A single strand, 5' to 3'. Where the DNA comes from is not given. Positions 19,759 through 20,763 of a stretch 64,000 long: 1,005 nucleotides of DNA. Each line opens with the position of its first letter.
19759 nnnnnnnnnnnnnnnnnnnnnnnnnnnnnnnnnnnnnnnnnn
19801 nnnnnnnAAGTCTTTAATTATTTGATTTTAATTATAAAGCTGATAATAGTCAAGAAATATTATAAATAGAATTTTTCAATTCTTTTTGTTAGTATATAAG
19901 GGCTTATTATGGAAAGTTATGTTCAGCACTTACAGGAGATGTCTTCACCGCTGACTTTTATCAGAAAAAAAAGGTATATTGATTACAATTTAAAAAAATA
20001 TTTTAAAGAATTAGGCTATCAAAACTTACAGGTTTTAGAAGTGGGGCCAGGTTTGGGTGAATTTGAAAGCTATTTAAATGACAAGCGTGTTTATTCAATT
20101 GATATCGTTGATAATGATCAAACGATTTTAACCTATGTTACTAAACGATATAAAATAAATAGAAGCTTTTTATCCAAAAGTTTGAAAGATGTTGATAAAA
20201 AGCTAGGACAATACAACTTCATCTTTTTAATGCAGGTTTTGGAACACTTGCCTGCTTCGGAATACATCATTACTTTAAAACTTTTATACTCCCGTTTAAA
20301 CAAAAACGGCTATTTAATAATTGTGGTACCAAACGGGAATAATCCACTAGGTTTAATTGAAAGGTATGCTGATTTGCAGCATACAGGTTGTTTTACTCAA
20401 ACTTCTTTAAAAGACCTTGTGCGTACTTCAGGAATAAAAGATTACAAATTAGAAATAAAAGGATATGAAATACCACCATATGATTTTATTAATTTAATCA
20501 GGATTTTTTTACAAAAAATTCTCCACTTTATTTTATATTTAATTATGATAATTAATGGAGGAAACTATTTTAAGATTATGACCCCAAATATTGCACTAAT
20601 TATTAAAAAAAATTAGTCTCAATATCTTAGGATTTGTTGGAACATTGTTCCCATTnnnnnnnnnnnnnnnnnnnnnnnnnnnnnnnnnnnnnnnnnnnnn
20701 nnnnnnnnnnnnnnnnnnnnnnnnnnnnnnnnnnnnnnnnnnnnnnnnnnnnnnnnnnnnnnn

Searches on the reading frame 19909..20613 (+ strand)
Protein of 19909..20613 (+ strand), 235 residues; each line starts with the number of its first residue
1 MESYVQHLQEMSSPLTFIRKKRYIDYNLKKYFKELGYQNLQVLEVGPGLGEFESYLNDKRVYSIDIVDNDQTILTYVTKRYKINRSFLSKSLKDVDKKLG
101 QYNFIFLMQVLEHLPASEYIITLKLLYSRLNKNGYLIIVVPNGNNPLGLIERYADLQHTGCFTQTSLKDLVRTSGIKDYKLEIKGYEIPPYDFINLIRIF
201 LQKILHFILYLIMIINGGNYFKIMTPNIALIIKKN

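Call 52: search_protein_families(library=pfam, proteins=[window:19909-20613:+], max_evalue=0.0001)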
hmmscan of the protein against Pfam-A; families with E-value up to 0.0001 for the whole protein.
window:19909-20613:+ (235 aa): 3 families
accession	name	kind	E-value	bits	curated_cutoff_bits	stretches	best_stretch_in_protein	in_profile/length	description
PF13489.12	Methyltransf_23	-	4.6e-15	56.2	27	1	28-177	13-160/164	Methyltransferase domain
PF13649.12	Methyltransf_25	-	3e-06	28.3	27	1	42-134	1-97/97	Methyltransferase domain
PF05891.18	Methyltransf_PK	-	1.5e-05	25.1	27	1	37-179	54-197/218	AdoMet dependent proline di-methyltransferase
